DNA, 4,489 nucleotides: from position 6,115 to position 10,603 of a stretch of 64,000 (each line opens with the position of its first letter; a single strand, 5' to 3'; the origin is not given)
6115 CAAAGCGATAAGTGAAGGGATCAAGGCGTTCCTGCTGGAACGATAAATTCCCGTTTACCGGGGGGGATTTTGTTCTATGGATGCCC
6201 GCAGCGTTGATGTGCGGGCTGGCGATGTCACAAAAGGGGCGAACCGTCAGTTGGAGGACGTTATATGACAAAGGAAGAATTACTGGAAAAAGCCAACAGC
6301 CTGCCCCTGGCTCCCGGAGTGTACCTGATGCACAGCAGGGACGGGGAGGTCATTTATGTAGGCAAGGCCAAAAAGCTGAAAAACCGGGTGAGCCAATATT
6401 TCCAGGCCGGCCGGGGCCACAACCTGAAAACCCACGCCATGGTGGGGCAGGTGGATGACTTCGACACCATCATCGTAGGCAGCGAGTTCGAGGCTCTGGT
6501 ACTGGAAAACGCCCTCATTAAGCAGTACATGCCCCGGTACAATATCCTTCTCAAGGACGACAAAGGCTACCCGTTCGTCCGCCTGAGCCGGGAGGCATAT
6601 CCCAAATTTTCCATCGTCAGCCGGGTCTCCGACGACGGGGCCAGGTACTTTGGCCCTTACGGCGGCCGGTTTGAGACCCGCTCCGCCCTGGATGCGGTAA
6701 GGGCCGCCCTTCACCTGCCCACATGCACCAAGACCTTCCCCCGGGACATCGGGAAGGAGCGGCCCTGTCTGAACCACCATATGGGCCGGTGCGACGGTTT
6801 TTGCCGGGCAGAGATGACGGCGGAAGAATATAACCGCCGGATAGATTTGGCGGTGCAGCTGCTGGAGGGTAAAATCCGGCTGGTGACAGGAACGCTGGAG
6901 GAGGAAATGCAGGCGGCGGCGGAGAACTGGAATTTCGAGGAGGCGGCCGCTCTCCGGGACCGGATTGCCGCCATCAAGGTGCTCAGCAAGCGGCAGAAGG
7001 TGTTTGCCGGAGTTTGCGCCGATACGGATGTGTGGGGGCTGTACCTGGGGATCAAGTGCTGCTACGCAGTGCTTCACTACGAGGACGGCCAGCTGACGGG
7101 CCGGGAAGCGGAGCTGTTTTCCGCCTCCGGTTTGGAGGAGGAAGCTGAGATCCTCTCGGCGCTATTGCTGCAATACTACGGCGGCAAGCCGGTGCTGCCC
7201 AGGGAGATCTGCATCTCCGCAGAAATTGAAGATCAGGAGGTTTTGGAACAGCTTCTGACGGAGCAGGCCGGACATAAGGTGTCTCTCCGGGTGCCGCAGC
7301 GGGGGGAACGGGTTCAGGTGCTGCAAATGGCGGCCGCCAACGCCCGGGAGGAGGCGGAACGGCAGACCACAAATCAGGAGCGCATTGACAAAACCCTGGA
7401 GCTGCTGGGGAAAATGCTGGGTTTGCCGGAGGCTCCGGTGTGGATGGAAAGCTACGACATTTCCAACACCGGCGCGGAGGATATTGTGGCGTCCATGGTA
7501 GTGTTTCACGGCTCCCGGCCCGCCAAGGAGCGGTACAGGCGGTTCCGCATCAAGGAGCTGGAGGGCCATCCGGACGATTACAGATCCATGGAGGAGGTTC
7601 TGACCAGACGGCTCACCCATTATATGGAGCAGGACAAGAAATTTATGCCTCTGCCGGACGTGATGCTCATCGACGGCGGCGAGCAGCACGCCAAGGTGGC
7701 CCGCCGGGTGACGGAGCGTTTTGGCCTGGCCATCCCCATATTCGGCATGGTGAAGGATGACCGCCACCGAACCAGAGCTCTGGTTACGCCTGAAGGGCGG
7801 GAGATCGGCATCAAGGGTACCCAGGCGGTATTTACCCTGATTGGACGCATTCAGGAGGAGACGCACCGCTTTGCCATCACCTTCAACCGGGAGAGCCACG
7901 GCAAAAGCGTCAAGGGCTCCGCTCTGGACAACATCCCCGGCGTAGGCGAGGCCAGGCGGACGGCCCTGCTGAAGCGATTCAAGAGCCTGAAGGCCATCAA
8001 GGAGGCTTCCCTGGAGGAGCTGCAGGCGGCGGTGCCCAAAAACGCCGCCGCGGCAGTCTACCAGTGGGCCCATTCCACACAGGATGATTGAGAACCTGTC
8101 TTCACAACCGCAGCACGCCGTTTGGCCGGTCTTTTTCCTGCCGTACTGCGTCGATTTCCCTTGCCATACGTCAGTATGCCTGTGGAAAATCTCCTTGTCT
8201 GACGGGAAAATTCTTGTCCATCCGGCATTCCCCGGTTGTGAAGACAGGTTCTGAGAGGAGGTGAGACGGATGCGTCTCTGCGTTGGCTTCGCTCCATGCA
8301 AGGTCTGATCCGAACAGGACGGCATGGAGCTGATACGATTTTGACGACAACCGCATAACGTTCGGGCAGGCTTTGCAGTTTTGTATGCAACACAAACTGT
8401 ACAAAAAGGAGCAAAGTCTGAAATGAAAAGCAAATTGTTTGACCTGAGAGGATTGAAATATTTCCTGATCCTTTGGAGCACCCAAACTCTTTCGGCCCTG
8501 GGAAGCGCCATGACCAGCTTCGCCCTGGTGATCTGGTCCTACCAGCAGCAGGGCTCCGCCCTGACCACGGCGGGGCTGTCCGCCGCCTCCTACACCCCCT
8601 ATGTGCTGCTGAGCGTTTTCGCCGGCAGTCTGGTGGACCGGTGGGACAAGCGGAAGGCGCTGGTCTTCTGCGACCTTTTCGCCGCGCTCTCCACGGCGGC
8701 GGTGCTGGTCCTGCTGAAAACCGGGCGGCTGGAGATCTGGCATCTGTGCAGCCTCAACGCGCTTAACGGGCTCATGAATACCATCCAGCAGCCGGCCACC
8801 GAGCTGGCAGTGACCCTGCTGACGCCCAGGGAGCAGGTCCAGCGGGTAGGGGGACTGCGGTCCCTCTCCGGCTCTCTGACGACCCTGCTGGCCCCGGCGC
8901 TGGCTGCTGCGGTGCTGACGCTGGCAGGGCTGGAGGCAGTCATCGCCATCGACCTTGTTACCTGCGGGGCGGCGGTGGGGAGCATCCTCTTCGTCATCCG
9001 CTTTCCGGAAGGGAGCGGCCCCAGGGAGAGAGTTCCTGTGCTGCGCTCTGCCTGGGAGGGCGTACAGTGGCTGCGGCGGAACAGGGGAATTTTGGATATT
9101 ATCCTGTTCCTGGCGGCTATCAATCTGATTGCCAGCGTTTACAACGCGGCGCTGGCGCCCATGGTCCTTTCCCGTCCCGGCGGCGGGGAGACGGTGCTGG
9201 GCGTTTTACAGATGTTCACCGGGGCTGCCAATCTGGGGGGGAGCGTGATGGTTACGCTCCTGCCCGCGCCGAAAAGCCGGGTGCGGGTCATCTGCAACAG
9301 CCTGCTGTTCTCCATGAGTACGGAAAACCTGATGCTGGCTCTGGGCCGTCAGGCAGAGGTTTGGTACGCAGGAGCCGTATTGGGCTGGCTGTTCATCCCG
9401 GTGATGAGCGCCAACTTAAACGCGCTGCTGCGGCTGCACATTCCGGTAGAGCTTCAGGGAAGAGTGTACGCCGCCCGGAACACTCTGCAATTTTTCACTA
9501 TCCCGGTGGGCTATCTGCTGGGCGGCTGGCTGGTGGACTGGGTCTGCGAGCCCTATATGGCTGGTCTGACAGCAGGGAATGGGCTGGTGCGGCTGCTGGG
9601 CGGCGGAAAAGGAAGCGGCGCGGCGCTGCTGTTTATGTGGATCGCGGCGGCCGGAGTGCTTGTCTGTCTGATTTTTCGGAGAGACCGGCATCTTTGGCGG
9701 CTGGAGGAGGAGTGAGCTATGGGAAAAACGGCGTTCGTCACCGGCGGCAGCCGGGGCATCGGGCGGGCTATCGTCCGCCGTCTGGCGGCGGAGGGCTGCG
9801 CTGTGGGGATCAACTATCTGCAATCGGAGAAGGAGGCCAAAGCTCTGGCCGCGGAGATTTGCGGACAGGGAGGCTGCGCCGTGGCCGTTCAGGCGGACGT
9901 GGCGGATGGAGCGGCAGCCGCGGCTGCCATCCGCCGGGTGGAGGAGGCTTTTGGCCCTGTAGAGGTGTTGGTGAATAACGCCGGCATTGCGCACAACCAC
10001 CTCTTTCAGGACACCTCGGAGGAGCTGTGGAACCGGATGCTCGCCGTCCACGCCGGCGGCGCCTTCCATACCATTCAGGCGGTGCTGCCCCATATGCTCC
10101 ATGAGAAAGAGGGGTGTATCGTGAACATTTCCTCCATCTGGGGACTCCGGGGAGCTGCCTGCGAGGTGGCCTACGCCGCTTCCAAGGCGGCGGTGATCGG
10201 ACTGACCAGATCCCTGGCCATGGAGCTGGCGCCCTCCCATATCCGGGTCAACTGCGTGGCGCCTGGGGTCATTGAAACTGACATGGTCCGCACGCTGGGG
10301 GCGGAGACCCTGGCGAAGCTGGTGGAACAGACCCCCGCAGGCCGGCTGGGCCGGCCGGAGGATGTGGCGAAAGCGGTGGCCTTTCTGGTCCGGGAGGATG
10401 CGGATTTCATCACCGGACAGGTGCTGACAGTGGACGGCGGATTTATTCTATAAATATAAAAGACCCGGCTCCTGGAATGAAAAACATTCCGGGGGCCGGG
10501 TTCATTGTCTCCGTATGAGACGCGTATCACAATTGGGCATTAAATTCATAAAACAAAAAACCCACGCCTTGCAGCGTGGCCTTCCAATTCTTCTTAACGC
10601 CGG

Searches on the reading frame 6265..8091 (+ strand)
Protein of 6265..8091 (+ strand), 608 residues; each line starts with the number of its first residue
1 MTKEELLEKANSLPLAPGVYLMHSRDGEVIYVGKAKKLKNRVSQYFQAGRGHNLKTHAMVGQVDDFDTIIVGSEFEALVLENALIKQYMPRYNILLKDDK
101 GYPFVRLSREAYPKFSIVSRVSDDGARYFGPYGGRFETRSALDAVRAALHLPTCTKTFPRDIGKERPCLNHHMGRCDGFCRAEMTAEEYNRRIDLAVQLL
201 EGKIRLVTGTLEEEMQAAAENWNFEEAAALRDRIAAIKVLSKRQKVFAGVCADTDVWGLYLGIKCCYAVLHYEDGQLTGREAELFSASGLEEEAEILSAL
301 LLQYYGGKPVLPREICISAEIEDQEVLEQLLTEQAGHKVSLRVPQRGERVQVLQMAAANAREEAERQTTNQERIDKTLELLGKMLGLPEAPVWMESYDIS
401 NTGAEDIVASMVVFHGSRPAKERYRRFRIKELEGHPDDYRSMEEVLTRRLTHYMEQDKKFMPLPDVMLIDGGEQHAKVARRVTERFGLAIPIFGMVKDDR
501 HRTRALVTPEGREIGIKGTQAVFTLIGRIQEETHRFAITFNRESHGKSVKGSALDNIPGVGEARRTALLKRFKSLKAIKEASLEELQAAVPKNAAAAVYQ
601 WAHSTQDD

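Call 32: search_protein_families(library=pfam, proteins=[window:6265-8091:+], max_evalue=0.001)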
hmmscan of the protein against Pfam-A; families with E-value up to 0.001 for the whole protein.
window:6265-8091:+ (608 aa): 6 families
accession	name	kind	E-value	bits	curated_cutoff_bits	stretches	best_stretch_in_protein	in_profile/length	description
PF08459.17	UvrC_RNaseH_dom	-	2.3e-46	158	22.3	1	383-538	2-159/159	UvrC RNAse H endonuclease domain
PF22920.2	UvrC_RNaseH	-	2.9e-30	105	24.3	1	255-366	3-115/116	UvrC Ribonuclease H-like domain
PF01541.30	GIY-YIG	-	3.6e-10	40.5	22.6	1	17-93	2-78/78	GIY-YIG catalytic domain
PF02151.25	UVR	-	9.8e-10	38.3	21.5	1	210-238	6-34/36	UvrB/uvrC motif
PF14520.12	HHH_5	-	1.1e-05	26.3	27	1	553-589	3-40/57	Helix-hairpin-helix domain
PF12826.13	HHH_2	-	2.1e-05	25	27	1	557-603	8-56/64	Helix-hairpin-helix motif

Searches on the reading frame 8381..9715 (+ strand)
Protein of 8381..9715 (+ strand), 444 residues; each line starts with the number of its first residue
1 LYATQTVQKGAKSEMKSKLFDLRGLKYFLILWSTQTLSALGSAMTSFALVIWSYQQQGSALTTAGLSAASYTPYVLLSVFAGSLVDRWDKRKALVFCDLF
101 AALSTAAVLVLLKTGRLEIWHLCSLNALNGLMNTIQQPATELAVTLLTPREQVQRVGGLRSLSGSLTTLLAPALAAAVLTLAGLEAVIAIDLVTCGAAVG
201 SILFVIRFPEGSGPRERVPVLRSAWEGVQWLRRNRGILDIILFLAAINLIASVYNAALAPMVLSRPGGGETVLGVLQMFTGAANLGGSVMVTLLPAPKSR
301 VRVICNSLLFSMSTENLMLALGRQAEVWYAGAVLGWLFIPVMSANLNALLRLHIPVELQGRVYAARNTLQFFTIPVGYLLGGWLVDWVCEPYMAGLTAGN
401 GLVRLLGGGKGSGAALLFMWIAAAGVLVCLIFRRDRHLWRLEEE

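Call 32: search_protein_families(library=pfam, proteins=[window:8381-9715:+], max_evalue=0.001)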
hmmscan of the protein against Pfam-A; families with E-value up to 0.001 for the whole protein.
window:8381-9715:+ (444 aa): 2 families
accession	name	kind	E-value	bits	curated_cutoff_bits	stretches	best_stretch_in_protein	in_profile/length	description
PF07690.21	MFS_1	-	2.2e-24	86.5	33.4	1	31-376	1-345/347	Major Facilitator Superfamily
PF05977.19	MFS_3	-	1.5e-17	63.7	27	1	26-383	10-365/524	Transmembrane secretion effector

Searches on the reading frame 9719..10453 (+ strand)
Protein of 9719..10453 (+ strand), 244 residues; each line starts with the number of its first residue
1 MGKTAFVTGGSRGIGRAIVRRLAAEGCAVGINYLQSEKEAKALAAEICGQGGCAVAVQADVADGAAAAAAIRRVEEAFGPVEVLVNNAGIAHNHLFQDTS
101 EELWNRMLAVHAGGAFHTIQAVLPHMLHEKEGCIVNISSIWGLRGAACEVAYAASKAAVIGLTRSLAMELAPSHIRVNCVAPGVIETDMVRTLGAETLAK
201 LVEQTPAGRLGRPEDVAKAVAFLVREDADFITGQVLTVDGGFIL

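Call 32: search_protein_families(library=pfam, proteins=[window:9719-10453:+], max_evalue=0.001)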
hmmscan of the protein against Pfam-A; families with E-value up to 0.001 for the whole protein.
window:9719-10453:+ (244 aa): 4 families
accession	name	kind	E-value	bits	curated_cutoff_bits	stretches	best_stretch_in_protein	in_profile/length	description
PF13561.12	adh_short_C2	-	3.7e-67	226.8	27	1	12-242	6-235/236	Enoyl-(Acyl carrier protein) reductase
PF00106.31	adh_short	-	6.5e-61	205.7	26.6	1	3-195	1-192/195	short chain dehydrogenase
PF08659.16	KR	-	1.1e-17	65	22.6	1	5-164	3-161/180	KR domain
PF23441.1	SDR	-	2.1e-07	31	27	1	153-244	163-257/258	SDR-like rossmann domain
